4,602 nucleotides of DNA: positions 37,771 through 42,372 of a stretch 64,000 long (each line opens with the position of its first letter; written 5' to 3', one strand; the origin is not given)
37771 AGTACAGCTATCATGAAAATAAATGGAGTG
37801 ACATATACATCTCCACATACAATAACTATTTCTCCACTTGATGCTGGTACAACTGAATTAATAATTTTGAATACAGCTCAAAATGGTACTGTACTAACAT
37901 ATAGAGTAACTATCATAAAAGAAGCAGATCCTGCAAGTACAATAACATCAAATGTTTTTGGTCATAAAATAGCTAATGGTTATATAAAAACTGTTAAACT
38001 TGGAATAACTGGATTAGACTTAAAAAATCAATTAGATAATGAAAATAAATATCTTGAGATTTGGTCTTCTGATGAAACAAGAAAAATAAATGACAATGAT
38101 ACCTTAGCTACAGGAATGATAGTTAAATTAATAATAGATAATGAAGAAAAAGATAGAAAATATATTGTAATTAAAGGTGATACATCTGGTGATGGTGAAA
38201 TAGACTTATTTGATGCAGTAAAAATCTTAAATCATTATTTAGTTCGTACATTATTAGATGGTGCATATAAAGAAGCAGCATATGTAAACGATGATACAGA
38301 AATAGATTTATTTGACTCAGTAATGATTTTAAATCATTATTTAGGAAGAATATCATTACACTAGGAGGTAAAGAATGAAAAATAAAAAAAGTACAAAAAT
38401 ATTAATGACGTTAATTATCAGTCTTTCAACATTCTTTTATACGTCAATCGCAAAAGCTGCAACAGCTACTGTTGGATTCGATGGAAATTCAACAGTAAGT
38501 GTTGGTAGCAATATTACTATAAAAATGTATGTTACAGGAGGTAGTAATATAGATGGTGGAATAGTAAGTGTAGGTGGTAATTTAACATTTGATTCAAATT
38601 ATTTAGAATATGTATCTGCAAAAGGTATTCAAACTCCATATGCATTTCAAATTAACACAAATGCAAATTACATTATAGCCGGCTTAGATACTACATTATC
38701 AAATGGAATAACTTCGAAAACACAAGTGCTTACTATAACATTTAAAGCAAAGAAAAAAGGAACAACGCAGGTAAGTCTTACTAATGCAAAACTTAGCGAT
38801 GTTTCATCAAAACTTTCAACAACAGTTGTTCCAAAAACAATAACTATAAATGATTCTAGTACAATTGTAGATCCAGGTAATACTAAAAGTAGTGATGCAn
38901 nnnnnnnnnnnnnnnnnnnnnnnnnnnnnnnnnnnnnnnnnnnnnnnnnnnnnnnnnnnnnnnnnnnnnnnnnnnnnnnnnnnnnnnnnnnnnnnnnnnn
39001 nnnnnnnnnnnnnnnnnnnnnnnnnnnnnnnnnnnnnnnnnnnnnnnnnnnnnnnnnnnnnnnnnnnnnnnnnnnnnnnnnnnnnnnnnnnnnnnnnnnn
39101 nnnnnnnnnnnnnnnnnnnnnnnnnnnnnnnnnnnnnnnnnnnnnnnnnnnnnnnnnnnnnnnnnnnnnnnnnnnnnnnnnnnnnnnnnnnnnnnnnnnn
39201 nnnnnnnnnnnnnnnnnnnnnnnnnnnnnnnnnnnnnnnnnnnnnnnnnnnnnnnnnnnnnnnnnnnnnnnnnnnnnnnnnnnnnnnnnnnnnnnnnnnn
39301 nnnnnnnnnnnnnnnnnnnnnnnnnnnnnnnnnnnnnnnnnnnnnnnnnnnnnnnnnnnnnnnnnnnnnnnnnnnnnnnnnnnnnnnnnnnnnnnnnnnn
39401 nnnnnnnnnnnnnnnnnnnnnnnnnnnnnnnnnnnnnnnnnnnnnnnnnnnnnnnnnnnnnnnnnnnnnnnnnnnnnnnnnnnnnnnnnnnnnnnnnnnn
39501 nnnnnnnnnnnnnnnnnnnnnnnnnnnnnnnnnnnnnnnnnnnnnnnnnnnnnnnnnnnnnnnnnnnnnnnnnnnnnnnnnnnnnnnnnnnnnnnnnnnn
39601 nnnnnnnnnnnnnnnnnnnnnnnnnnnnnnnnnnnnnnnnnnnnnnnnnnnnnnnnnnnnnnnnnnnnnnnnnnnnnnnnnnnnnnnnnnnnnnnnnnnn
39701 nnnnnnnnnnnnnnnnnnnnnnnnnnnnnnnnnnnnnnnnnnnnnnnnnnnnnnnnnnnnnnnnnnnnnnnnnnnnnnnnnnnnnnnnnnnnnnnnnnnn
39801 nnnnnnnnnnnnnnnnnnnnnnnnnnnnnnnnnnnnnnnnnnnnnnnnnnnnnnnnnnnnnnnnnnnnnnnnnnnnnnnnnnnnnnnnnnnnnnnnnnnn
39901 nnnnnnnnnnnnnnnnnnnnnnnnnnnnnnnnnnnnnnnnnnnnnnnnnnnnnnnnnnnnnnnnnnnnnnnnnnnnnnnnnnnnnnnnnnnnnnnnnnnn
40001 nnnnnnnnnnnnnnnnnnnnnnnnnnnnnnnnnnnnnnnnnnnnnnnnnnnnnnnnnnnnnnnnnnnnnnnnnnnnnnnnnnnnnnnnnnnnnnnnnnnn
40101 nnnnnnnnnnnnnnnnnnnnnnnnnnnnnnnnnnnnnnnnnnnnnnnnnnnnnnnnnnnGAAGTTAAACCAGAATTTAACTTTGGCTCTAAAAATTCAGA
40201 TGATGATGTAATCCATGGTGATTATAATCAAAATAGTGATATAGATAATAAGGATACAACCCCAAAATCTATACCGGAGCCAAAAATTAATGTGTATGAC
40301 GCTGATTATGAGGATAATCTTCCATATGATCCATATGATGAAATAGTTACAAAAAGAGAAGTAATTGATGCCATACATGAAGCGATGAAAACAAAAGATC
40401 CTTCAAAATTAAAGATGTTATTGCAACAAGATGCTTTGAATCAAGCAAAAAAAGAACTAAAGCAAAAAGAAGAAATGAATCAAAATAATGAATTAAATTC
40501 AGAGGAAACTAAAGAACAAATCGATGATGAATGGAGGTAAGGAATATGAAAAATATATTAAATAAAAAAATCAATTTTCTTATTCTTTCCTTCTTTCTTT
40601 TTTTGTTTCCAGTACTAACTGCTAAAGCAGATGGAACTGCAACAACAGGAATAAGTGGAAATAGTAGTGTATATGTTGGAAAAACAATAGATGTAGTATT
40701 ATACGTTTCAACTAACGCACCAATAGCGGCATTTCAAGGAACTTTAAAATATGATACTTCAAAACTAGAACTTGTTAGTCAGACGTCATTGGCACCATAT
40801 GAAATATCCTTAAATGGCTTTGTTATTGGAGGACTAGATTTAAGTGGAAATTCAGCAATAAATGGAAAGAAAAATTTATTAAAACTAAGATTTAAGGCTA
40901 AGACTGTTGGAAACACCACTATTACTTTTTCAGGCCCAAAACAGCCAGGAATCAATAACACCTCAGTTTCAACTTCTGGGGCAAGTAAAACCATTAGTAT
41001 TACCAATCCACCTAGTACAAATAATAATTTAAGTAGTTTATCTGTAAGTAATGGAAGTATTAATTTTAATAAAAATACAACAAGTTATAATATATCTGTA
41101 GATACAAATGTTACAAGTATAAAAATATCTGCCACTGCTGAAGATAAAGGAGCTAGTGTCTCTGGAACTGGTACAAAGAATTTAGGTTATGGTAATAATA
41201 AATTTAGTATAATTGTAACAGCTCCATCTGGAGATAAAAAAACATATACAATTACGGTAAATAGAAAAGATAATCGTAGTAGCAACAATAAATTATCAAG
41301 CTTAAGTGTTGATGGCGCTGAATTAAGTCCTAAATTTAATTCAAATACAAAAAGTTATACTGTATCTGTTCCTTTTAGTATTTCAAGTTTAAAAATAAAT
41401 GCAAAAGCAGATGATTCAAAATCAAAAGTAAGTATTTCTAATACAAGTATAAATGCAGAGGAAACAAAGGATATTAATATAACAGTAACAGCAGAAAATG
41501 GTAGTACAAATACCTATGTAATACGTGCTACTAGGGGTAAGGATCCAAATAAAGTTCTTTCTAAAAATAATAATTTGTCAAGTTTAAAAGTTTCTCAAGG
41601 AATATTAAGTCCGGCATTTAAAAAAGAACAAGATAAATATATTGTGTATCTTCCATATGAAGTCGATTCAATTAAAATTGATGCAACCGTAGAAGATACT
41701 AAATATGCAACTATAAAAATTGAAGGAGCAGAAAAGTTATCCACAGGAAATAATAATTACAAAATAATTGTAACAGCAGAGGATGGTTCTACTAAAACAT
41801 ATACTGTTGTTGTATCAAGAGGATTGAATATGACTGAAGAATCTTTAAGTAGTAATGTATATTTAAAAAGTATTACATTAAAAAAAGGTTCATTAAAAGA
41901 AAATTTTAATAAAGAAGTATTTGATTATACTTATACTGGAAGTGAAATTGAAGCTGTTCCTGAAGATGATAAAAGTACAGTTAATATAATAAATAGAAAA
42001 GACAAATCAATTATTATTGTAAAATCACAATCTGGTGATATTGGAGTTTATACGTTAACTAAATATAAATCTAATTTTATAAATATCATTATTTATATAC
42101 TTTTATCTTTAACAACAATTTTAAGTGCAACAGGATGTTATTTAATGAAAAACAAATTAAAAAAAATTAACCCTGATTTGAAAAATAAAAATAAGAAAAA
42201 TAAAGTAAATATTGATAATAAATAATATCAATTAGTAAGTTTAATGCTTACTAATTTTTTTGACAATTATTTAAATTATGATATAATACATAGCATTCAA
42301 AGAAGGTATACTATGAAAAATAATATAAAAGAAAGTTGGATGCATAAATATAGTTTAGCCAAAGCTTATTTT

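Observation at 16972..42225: Four-gene non-cellulosomal cohesin-dockerin system that appears to hang giant repeat proteins from the membrane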

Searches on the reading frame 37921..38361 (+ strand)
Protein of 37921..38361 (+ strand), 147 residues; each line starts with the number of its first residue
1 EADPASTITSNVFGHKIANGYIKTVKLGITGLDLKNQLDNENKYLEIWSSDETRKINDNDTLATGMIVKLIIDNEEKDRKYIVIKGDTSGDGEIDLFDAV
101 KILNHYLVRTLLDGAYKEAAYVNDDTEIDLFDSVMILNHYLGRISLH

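Call 5: search_protein_families(library=pfam, proteins=[window:37921-38361:+], max_evalue=10)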
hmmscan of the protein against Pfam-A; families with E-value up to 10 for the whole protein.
seq(147 aa): 1 family
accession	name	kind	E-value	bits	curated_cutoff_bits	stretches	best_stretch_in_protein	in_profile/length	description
PF00404.24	Dockerin_1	-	0.00051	20.6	22.9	1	85-138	1-54/57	Dockerin type I domain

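Call 61: search_protein_families(library=pfam, alignment_id=A4, max_evalue=0.01)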
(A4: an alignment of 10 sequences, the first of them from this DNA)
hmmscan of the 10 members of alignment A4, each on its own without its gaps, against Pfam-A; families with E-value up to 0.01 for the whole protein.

A. member 1, seq(144 aa): 1 family
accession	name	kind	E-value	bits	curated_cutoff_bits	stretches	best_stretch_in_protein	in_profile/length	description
PF00404.24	Dockerin_1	-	0.00048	20.7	22.9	1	82-135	1-54/57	Dockerin type I domain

B. families by the number of members that match (of 10 scanned): 4 families
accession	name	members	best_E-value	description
PF00404.24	Dockerin_1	9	3.1e-12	Dockerin type I domain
PF16895.10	DUF5085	1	0.0029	Domain of unknown function (DUF5085)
PF13202.12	EF-hand_5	1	0.0059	EF hand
PF23624.1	ORF68_C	1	0.01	ORF68-like, C-terminal domain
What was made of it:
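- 37939..38361 (+): g2 X-module (37939-38175) plus dockerin type B (38176-38361). Pfam Dockerin_1 scores 20.7 bits (below the 22.9 cut-off), but 9 of 10 family members hit it, best 3e-12 (call 61).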

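Call 68: predict_structure(alignment_id=A4)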
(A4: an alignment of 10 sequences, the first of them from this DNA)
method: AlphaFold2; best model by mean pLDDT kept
length: 144 residues; sequences in the alignment: 10
mean_pLDDT: 91.1   pTM: 0.85
mean pLDDT of the five models: 91.1, 90.5, 89.0, 88.8, 88.8
residues with pLDDT >= 90: 108; 70-90: 32; 50-70: 4; < 50: 0
segments of 3 or more residues with pLDDT < 50: none
pLDDT, mean of each block of 10 residues (from residue 1): 79 85 88 92 96 96 96 95 93 94 93 93 90 90 77
secondary structure, 60 per line:
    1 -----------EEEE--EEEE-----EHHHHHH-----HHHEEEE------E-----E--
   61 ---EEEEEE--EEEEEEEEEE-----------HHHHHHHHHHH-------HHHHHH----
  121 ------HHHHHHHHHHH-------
elements in order: E12-15 E18-21 H28-33 E42-45 E64-69 E72-81 H93-103 H111-116 H127-137
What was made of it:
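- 37939..38361 (+): AF2 pLDDT 91.1 (call 68).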

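Call 73: fold_search(model_id=the predicted structure, library=pdb)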
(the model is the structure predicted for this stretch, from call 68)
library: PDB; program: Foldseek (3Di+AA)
matches with E <= 10: 288; with E <= 0.001: 0
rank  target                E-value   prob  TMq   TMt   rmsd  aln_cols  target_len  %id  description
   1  8x39_A                1.0e-03  1.00  0.42  0.43   1.1        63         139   32  Crystal structure of cellulosomal double-dockerin module of Clo1313_0689 from Clostridium thermocellum (released 2024-04-03)
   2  8x39_B                1.1e-03  1.00  0.43  0.45   1.4        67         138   31  Crystal structure of cellulosomal double-dockerin module of Clo1313_0689 from Clostridium thermocellum (released 2024-04-03)
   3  4uyp_B                3.1e-03  1.00  0.41  0.79   1.3        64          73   30  High resolution structure of the third cohesin ScaC in complex with the ScaB dockerin with a mutation in the N-termina (released 2015-04-15)
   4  4uyq_B                3.6e-03  1.00  0.41  0.79   1.3        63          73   30  High resolution structure of the third cohesin ScaC in complex with the ScaB dockerin with a mutation in the C-termina (released 2015-04-15)
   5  8x3a_MODEL_1_A        6.4e-03  1.00  0.44  0.42   2.6        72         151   29  Solution NMR structure of cellulosomal double-dockerin module of Clo1313_0689 from Clostridium thermocellum (released 2024-04-03)
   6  4fl4_G                6.8e-03  1.00  0.40  0.80   1.9        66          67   23  Scaffoldin conformation and dynamics revealed by a ternary complex from the Clostridium thermocellum cellulosome (released 2012-06-27)
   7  2ccl_B                7.2e-03  1.00  0.42  0.93   1.0        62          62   27  THE S45A, T46A MUTANT OF THE TYPE I COHESIN-DOCKERIN COMPLEX FROM THE CELLULOSOME OF CLOSTRIDIUM THERMOCELLUM (released 2007-02-13)
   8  2vn6_B                1.5e-02  1.00  0.38  0.80   2.3        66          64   23  The Clostridium cellulolyticum dockerin displays a dual binding mode for its cohesin partner (released 2008-05-13)
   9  4fl4_A                1.7e-02  1.00  0.38  0.75   1.8        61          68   24  Scaffoldin conformation and dynamics revealed by a ternary complex from the Clostridium thermocellum cellulosome (released 2012-06-27)
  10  4wkz_A                2.5e-02  0.94  0.40  0.27   8.9       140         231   18  Complex of autonomous ScaG cohesin CohG and X-doc domains (released 2015-12-23)
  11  5m2o_B                3.2e-02  1.00  0.41  0.76   2.0        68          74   24  R. flavefaciens' third ScaB cohesin in complex with a group 1 dockerin (released 2017-07-05)
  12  8ajy_B                3.2e-02  1.00  0.39  0.64   2.5        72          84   30  Ruminococcus flavefaciens Cohesin-Dockerin structure: dockerin from ScaH adaptor scaffoldin in complex with the cohesi (released 2022-11-02)
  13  5lxv_B                5.3e-02  1.00  0.35  0.72   2.1        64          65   30  Crystal structure of Ruminococcus flavefaciens scaffoldin C cohesin in complex with a dockerin from an uncharacterized (released 2016-10-19)
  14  3ul4_B                6.1e-02  1.00  0.39  0.83   1.7        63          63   25  Crystal structure of Coh-OlpA(Cthe_3080)-Doc918(Cthe_0918) complex: A novel type I Cohesin-Dockerin complex from Clost (released 2012-11-28)
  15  2mte_MODEL_1_A        6.1e-02  1.00  0.37  0.72   1.7        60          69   23  Solution structure of Doc48S (released 2014-10-15)
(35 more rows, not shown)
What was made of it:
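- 37939..38361 (+): The dockerin part matches solved dockerins with TM up to 0.93 (call 73).
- Checked: The g2 C-terminus models (pLDDT 91, call 68) as a beta X-module plus dockerin; the top 28 PDB matches are dockerin or X-dockerin entries, e.g. 2ccl_B with TM 0.93 and rmsd 1.0 A (call 73).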

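Call 99: find_related_loci(query=A7, collection=metagenome_contigs, flank=10000)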
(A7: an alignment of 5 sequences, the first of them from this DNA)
Query A7 (144 aa) in metagenome_contigs; peptide patterns used: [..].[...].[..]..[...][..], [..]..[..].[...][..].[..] (x = any residue, [..] = any of these).
183 stretches matched a pattern; 73 encode a relative of the query (tblastn E <= 1e-3); 73 distinct loci.
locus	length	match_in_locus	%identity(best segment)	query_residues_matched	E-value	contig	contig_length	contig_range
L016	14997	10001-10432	100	1-144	1e-94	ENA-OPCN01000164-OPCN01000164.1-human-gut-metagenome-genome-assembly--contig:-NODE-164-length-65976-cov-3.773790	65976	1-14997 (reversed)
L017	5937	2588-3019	100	1-144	1e-94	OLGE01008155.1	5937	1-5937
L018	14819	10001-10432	100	1-144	2e-94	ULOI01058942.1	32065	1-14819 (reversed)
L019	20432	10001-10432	100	1-144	2e-94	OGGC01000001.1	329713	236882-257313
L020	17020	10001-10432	100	1-144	2e-94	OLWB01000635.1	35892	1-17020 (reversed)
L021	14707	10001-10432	100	1-144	2e-94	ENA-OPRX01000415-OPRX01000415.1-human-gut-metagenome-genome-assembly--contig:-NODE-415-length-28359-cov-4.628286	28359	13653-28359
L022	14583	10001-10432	100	1-144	1e-94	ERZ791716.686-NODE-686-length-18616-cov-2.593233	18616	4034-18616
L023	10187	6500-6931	100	1-144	2e-94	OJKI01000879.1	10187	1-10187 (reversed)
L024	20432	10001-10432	100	1-144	2e-94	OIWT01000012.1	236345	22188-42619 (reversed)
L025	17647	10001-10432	100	1-144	2e-94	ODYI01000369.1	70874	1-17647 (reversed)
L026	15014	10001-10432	100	1-144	1e-94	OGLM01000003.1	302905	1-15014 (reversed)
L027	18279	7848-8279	81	1-144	2e-76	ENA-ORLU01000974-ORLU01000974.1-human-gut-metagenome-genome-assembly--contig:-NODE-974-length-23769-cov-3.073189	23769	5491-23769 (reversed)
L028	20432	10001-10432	81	1-144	2e-76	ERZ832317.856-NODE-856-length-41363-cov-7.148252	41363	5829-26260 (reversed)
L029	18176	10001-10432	81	1-144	2e-76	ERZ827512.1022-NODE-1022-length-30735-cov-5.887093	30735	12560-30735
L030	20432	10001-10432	81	1-144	2e-76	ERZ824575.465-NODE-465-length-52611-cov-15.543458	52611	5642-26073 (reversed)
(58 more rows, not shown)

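Call 104: find_related_loci(query=A7, collection=viral_contigs, flank=5000)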
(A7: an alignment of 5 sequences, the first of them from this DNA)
Query A7 (144 aa) in viral_contigs; peptide patterns used: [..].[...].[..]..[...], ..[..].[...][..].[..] (x = any residue, [..] = any of these).
79 stretches matched a pattern, but none encodes a relative of the query by tblastn (E <= 1e-3).
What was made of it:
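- Tried and rejected: No relative in viral contigs (call 104), so a phage-borne cassette is rejected.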

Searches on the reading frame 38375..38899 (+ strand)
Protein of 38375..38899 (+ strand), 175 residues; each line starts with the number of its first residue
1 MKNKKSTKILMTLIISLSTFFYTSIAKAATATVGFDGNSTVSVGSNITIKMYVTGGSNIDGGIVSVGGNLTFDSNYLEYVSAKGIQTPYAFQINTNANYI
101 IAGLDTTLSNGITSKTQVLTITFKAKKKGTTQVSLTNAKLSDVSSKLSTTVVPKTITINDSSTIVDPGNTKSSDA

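Call 5: search_protein_families(library=pfam, proteins=[window:38375-38899:+], max_evalue=10)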
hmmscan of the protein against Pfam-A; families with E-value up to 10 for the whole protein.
seq(175 aa): 1 family
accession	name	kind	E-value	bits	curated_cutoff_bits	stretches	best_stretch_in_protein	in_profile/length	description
PF00635.32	Motile_Sperm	-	0.16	12.3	25.9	1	121-171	10-61/109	MSP (Major sperm protein) domain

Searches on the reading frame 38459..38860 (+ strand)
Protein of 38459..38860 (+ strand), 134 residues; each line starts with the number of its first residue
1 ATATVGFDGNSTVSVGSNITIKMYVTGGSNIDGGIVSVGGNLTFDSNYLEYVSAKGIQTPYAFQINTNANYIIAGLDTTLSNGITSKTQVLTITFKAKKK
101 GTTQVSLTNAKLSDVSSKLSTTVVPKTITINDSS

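Call 32: search_solved_structures(query=A2, max_evalue=1, show_alignments=1)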
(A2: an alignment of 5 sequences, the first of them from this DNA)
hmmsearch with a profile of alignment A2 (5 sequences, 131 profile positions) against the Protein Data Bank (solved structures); distinct sequences matched with E-value up to 1: 6.
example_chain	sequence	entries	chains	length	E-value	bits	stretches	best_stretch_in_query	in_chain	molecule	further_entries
2w1n_A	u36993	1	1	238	0.00017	24.9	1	4-129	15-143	O-GLCNACASE NAGJ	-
2jh2_A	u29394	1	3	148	0.00026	24.3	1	4-129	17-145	O-GLCNACASE NAGJ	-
2ozn_A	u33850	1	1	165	0.00038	23.7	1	4-129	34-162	O-GlcNAcase nagJ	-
2o4e_A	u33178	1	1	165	0.00038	23.7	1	4-129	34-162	O-GlcNAcase nagJ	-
3lhc_A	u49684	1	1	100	0.17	15.2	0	28-58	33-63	Cyanovirin-N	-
3x38_A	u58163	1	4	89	0.53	13.5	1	60-95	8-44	Mitochondrial morphogenesis protein SLD7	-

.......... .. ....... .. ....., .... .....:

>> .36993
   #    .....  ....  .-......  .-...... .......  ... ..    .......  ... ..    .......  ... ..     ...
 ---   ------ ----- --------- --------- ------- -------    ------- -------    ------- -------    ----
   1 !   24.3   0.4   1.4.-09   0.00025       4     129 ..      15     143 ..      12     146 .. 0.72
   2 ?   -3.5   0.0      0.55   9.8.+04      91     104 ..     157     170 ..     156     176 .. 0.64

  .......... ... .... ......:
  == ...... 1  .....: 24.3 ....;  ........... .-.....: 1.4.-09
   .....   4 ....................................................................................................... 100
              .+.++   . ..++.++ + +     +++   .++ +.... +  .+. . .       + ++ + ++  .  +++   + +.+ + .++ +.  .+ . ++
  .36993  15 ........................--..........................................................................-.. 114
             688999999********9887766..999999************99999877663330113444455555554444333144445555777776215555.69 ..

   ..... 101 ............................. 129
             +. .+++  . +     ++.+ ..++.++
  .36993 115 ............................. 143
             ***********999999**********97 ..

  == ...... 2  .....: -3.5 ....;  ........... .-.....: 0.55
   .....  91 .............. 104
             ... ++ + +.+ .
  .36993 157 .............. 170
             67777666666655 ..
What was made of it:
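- On Cohesin-dockerin system (general): The g3/g4 profile hits the NagJ cohesin at E 1.7e-4 (call 32).
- Closest known: Clostridium perfringens non-cellulosomal cohesin-dockerin pairs. Same: It is the closest solved sequence relative of the g3/g4 cohesin profile (E 1.7e-4, call 32).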

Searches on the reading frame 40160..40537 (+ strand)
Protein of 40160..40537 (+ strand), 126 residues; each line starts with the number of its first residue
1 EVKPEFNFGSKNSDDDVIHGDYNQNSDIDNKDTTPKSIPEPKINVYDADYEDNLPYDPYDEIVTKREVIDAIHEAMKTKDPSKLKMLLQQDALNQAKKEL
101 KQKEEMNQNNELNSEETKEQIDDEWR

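Call 80: search_solved_structures(query=A5, max_evalue=10)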
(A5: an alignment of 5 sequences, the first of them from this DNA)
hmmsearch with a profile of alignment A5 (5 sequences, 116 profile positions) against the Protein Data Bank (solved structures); distinct sequences matched with E-value up to 10: 0.

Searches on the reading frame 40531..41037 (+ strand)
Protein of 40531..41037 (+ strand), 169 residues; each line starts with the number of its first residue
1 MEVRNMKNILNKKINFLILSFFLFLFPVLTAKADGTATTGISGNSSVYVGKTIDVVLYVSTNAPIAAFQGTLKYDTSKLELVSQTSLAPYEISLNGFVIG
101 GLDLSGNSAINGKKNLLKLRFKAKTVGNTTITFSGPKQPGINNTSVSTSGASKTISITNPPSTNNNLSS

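Call 5: search_protein_families(library=pfam, proteins=[window:40531-41037:+], max_evalue=10)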
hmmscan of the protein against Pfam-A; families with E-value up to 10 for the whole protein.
seq(169 aa): 1 family
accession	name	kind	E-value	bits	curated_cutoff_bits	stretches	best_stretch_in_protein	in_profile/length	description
PF00963.24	Cohesin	-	1.6e-08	35.3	24.1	1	41-155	5-137/139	Cohesin domain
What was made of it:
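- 40546..42225 (+): g4: second, accessory membrane anchor. Order of parts: signal peptide, cohesin (40633-41010), 4 cadherin-like repeats (41011-42072), C-terminal TM helix (42073-42144), short basic tail. Cohesin 35.3 bits (call 5).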

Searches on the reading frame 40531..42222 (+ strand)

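Call 4: search_protein_families(library=pfam, proteins=[window:40531-42222:+], max_evalue=0.01)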
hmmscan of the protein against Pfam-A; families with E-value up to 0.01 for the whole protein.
window:40531-42222:+ (564 aa): 1 family
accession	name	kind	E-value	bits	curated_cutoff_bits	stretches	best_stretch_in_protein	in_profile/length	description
PF12733.13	Cadherin-like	-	2.6e-35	121.2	24.2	3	167-246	1-89/89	Cadherin-like beta sandwich domain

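Call 83: search_protein_families(library=ncbifam, proteins=[window:40546-42222:+], max_evalue=0.01)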
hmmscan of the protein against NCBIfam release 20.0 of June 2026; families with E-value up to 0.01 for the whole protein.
window:40546-42222:+ (559 aa): 0 families

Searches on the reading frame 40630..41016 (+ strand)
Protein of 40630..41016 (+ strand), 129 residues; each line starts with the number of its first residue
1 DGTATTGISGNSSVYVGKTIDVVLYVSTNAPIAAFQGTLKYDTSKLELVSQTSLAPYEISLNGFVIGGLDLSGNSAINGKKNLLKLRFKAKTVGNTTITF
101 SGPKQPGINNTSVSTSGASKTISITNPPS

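Call 17: find_homologous_proteins(query=window:40630-41016:+, max_evalue=0.001)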
Query seq(129 aa) (129 aa): 5 proteins with E <= 0.001 among 21 candidates.
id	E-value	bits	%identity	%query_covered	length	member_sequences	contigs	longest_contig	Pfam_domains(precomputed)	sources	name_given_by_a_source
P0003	5.8e-46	173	99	68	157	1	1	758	-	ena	-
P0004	1.1e-39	153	63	95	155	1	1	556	PF00963.25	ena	-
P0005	2.4e-26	110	62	67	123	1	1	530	PF00963.25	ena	-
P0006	5.3e-17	80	64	53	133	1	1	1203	-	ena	-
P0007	2.2e-16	78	64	53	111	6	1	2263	-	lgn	-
